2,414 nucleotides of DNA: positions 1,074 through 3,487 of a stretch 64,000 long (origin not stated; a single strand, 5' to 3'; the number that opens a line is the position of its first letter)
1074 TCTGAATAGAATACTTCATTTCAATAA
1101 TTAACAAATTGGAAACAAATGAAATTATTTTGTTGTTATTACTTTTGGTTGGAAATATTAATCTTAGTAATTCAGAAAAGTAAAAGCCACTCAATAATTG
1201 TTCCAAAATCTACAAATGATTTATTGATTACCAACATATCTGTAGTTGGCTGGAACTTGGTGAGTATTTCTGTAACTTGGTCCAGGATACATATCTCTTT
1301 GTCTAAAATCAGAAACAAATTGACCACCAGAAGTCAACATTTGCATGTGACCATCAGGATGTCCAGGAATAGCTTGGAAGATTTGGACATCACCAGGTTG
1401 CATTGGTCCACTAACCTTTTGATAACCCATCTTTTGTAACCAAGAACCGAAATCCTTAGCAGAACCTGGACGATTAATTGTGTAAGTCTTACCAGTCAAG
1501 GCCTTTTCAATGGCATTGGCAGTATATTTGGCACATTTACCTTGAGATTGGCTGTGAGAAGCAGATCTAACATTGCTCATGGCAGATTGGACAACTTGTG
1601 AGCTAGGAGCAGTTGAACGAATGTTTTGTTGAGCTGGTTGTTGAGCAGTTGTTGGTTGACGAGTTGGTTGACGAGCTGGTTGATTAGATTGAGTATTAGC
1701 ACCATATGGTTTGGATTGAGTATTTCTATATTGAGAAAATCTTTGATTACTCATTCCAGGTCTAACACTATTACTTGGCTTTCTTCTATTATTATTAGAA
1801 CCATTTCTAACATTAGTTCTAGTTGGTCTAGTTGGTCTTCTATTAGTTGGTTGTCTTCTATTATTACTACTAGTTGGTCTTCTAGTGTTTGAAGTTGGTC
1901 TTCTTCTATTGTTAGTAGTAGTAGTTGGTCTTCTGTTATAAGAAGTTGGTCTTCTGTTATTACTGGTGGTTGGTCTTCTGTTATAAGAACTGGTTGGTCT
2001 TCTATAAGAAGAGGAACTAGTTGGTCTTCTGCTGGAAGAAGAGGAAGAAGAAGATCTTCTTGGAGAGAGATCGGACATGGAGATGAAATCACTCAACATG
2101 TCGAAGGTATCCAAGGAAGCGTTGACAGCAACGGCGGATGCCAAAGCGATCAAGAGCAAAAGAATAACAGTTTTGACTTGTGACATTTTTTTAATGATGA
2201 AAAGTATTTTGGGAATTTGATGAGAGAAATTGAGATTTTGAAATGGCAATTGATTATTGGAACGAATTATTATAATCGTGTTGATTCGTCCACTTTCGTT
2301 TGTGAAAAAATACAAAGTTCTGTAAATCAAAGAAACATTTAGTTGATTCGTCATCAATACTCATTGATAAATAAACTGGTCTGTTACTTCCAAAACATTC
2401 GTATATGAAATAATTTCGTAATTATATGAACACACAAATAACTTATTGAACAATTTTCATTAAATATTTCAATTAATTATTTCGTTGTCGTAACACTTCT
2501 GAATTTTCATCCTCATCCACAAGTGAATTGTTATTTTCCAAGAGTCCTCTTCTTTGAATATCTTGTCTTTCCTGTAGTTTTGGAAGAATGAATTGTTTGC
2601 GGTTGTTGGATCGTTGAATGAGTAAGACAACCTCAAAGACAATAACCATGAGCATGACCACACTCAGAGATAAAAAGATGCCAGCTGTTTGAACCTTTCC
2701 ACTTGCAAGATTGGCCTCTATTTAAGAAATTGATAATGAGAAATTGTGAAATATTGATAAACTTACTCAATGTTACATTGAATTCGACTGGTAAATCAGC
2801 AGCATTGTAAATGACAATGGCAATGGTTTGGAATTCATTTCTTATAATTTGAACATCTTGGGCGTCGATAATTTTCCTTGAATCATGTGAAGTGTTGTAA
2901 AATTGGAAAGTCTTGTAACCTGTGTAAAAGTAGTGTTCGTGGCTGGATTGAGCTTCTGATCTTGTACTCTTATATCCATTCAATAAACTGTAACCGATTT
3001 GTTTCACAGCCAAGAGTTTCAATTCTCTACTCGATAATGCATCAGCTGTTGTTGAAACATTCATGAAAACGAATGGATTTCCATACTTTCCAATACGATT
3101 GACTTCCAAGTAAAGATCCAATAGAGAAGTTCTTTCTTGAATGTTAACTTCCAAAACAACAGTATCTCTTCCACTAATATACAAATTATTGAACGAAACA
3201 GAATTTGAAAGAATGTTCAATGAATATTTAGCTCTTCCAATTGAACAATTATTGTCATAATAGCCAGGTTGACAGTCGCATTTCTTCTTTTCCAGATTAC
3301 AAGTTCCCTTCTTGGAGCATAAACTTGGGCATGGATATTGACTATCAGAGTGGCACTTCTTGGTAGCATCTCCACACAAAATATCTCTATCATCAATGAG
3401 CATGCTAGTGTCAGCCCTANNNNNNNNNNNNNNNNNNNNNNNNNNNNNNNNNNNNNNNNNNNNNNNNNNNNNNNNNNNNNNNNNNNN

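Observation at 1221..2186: Secreted amoeba protein with a Tae4-like peptidoglycan-amidase domain (candidate 'domesticated amidase effector')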

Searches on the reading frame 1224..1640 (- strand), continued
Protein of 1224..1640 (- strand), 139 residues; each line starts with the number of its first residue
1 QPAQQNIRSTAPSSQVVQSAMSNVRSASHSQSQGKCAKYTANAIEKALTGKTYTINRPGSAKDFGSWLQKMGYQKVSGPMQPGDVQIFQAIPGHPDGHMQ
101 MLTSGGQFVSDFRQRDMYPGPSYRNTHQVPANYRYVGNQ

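Call 97: search_protein_families(library=pfam, alignment_id=A1, max_evalue=0.01)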
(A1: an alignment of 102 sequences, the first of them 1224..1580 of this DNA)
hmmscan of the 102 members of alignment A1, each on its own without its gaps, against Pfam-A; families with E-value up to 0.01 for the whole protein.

A. member 1, window:1224-1580:- (119 aa): 1 family
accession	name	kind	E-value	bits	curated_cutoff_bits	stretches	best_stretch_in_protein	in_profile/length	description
PF05257.22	CHAP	-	0.0003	21.7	26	1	12-83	7-67/81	CHAP domain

B. families by the number of members that match (of 102 scanned): 13 families
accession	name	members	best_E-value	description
PF05257.22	CHAP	37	2.6e-07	CHAP domain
PF00877.26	NLPC_P60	14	1e-05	NlpC/P60 family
PF05382.19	Amidase_5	13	2.8e-05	Bacteriophage peptidoglycan hydrolase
PF01471.23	PG_binding_1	6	6.6e-17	Putative peptidoglycan binding domain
PF05488.18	PAAR_motif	4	3.5e-19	PAAR motif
PF09374.15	PG_binding_3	3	8.4e-05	Predicted Peptidoglycan domain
PF14113.12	Tae4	2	0.0026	Type VI secretion system (T6SS), amidase effector protein 4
PF25023.1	TEN_YD-shell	1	4.5e-11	Teneurin YD-shell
PF18895.5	T4SS_pilin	1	3.2e-10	Type IV secretion system pilin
PF07606.16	DUF1569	1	4.3e-07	Protein of unknown function (DUF1569)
PF01456.22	Mucin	1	0.0014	Mucin-like glycoprotein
PF13399.11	LytR_C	1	0.0017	LytR cell envelope-related transcriptional attenuator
PF12671.13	Amidase_6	1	0.0072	Putative amidase domain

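Call 100: find_encoding_contigs(protein=P0041, flank=8000, max_places=1)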
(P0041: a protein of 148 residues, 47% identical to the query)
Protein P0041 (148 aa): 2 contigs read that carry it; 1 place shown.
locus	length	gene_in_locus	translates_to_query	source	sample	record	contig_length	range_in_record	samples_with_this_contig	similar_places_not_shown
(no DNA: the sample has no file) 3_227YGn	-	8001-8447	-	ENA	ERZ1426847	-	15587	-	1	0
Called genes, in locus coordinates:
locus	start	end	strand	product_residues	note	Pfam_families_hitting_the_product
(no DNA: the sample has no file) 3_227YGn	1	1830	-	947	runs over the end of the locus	-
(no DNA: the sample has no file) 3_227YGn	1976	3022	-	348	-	-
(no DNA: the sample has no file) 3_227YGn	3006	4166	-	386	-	-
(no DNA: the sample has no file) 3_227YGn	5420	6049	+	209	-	PF00251:Glyco_hydro_32N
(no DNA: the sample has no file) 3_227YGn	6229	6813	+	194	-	-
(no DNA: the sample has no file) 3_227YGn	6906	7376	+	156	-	PF08244:Glyco_hydro_32C (weak)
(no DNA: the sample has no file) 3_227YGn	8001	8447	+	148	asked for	-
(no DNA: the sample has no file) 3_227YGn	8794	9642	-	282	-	PF23381:Beta-prop_IFT122_1st, PF25175:Beta-prop_WDR5, PF00400:WD40, PF24814:WD40_Prp19, PF25174:Beta-prop_THOC3, PF24807:WD40_CDC20-Fz, PF25173:Beta-prop_WDR3_1st, PF00400:WD40, +19 more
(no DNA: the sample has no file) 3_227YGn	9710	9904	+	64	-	-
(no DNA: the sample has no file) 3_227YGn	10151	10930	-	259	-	PF00400:WD40 (weak)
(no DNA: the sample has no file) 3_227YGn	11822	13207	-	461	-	?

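Call 101: find_encoding_contigs(protein=P0054, flank=3000, max_places=1)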
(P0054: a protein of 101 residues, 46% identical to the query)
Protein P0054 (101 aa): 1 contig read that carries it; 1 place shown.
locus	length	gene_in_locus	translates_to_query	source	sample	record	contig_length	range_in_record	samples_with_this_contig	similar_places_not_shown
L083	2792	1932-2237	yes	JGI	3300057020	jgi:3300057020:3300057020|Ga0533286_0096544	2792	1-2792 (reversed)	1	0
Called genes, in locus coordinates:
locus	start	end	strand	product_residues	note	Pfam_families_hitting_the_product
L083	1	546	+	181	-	?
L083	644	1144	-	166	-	-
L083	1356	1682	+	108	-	-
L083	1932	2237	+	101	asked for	-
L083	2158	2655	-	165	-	-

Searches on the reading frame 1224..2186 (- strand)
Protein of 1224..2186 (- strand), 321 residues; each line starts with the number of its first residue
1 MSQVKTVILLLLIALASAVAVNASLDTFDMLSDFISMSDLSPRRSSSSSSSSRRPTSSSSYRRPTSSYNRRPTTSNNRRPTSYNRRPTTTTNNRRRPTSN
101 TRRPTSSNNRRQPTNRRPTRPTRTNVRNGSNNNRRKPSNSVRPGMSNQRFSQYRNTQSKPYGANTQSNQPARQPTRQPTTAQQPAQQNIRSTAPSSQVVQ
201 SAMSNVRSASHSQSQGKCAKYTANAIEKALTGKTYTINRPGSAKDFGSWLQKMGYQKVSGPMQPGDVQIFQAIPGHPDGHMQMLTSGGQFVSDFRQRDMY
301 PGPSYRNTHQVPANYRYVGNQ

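Call 4: search_protein_families(library=pfam, proteins=[window:1224-2186:-], max_evalue=10)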
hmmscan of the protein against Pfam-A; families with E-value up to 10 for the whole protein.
window:1224-2186:- (321 aa): 4 families
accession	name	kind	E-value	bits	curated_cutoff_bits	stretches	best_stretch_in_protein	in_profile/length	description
PF05257.22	CHAP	-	0.0017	19.3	26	1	214-284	7-66/81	CHAP domain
PF14814.11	UB2H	-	0.044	14.3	27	1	241-268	7-34/85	Bifunctional transglycosylase second domain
PF03153.18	TFIIA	-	3.3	8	36.2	1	66-218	81-241/415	Transcription factor IIA, alpha/beta subunit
PF16981.10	Chi-conotoxin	-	6.3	7.6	27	1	7-28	8-27/60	chi-Conotoxin or t superfamily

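Call 21: find_encoding_contigs(protein=window:1224-2186:-, flank=5000, max_places=6)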
Protein window:1224-2186:- (321 aa): no gene with exactly this product is on record in the collection.

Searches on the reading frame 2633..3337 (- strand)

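Call 31: search_protein_families(library=pfam, proteins=[window:2633-3337:-], max_evalue=0.001)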
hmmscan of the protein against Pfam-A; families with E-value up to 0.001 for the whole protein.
window:2633-3337:- (234 aa): 1 family
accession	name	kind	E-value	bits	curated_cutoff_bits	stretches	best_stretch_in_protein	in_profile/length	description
PF23106.1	EGF_Teneurin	-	0.00058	20.3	24.3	0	3-32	1-28/30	Teneurin-like EGF domain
